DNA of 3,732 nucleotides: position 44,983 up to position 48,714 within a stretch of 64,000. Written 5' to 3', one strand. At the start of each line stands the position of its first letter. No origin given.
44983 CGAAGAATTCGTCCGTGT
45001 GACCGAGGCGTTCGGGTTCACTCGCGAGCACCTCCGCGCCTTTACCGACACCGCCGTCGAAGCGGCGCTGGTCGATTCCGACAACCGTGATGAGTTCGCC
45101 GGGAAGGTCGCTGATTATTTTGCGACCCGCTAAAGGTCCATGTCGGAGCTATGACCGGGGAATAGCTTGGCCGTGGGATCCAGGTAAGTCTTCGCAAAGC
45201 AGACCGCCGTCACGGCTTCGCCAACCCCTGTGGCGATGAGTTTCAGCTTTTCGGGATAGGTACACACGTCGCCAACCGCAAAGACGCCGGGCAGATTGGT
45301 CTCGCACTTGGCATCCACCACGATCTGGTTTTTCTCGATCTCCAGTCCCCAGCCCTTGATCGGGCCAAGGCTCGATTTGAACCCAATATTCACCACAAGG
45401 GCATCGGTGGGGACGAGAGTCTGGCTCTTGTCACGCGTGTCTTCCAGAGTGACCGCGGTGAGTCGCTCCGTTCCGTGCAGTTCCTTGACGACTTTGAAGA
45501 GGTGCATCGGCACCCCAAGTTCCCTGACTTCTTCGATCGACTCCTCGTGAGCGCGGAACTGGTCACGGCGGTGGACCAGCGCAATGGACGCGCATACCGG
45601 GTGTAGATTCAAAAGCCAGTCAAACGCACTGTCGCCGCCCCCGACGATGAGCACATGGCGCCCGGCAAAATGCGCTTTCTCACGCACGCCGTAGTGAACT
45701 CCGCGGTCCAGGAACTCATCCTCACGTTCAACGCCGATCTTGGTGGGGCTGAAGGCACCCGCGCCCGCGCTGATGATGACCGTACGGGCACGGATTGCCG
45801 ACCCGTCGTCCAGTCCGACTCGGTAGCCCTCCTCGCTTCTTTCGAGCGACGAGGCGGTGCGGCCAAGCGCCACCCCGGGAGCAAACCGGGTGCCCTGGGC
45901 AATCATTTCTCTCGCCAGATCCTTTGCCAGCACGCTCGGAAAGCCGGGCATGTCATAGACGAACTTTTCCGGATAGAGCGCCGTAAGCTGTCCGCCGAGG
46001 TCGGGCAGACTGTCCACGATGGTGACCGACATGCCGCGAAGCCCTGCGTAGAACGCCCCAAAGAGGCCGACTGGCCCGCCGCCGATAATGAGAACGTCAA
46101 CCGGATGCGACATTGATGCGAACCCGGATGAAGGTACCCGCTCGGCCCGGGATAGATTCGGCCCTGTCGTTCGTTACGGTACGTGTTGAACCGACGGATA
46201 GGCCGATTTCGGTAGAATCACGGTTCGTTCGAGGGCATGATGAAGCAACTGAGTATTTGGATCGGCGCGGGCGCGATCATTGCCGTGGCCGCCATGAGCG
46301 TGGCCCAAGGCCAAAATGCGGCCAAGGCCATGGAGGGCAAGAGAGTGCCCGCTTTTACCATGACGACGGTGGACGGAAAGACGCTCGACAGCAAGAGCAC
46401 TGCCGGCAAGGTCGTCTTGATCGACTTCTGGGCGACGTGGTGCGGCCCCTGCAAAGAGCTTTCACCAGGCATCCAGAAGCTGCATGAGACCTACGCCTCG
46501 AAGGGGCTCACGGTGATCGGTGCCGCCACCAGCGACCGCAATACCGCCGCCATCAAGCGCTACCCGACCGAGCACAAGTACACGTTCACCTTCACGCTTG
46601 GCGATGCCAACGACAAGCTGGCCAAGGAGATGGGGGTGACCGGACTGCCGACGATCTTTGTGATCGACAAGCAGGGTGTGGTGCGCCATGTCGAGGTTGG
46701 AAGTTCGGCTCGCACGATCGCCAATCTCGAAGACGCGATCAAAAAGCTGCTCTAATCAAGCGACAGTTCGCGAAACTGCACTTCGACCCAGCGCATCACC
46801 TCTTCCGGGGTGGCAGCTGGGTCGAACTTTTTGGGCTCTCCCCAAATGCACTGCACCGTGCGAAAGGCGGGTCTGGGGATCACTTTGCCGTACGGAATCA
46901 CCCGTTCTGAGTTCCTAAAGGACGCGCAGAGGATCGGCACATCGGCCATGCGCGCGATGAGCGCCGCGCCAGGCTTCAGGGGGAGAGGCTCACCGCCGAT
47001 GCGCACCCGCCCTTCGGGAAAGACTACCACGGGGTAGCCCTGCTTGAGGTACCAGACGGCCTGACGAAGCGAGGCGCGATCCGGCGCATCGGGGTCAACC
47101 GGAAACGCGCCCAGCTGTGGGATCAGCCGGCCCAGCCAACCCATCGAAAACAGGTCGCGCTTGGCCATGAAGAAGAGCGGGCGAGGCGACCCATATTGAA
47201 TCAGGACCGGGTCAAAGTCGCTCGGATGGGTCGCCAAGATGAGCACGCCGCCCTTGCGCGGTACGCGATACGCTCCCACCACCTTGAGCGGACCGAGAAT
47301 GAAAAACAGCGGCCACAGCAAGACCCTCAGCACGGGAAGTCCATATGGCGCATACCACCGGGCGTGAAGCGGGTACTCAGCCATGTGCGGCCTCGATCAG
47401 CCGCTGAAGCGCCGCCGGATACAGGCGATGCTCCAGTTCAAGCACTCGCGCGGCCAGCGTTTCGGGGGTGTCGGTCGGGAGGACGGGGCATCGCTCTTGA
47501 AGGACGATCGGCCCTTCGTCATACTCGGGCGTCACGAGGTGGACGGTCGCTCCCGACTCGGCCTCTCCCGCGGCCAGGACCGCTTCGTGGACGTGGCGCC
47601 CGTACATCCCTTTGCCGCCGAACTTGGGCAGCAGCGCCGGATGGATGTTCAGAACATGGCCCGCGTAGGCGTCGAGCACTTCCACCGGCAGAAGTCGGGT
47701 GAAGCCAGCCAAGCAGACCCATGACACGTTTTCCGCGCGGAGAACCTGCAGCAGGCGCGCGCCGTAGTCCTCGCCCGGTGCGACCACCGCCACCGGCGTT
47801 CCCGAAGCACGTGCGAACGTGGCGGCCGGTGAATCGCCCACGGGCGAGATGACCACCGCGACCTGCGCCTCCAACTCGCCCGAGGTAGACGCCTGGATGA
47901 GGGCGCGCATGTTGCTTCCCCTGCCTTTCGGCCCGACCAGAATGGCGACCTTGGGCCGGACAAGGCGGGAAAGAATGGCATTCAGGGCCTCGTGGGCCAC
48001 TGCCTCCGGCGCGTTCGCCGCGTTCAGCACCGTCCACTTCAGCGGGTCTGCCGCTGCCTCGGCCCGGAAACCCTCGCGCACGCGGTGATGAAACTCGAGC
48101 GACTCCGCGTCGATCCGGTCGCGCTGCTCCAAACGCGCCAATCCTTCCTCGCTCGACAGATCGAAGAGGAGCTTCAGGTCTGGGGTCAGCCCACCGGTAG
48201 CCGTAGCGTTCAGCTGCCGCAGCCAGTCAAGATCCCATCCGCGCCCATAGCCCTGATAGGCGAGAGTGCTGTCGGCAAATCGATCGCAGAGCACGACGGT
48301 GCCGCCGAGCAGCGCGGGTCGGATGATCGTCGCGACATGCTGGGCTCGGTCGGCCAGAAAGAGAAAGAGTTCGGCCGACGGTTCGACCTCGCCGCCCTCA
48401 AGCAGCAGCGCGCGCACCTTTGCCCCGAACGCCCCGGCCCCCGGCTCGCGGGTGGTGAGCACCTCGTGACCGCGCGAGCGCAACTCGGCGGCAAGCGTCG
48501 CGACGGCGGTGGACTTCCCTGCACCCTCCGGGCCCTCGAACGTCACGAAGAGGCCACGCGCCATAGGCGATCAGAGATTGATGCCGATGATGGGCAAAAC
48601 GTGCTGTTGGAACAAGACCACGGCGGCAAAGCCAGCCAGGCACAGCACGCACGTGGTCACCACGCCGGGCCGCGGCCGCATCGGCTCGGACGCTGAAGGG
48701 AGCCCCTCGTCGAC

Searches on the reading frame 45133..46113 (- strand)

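Call 57: search_protein_families(library=pfam, proteins=[window:45133-46113:-], max_evalue=0.00001)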
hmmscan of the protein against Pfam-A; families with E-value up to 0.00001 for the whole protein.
window:45133-46113:- (327 aa): 5 families
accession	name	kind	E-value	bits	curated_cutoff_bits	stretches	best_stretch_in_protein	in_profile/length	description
PF07992.20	Pyr_redox_2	-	3.5e-32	112.4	26.1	1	6-295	2-286/291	Pyridine nucleotide-disulphide oxidoreductase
PF13738.12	Pyr_redox_3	-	2.2e-19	70.3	30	1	86-281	103-305/305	Pyridine nucleotide-disulphide oxidoreductase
PF00070.33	Pyr_redox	-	3.8e-13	50.2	22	1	153-225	1-81/82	Pyridine nucleotide-disulphide oxidoreductase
PF12831.13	FAD_oxidored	-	4.8e-07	29.9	27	1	6-46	1-41/416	FAD dependent oxidoreductase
PF03486.20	HI0933_like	-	2.2e-06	27.8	50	0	6-42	2-38/244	HI0933-like protein Rossmann domain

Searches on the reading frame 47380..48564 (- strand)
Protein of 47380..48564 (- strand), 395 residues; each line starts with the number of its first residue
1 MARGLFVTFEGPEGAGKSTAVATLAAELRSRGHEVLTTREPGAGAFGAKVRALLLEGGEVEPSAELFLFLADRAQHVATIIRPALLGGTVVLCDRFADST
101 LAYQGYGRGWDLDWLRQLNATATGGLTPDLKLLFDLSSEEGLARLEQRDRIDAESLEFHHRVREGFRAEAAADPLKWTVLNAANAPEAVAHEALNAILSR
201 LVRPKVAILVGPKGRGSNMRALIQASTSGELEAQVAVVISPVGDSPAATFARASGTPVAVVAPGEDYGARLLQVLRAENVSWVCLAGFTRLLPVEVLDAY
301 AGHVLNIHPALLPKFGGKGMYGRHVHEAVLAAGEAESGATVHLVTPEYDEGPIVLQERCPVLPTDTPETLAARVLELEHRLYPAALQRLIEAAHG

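Call 47: search_protein_families(library=padloc, proteins=[window:47380-48564:-], max_evalue=0.00001)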
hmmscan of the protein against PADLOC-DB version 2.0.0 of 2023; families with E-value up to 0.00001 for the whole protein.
window:47380-48564:- (395 aa): 1 family
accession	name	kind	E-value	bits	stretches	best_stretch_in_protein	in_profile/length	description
PDLC04690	PDC-M51B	-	6.9e-14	50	1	5-188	3-178/191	-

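Call 57: search_protein_families(library=pfam, proteins=[window:47380-48564:-], max_evalue=0.00001)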
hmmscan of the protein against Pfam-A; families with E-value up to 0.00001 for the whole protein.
window:47380-48564:- (395 aa): 2 families
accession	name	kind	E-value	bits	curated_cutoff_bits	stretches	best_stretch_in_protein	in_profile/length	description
PF02223.23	Thymidylate_kin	-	9.2e-47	159.6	27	1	9-191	1-183/185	Thymidylate kinase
PF00551.24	Formyl_trans_N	-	1.1e-40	139.7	26.1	1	206-386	3-181/181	Formyl transferase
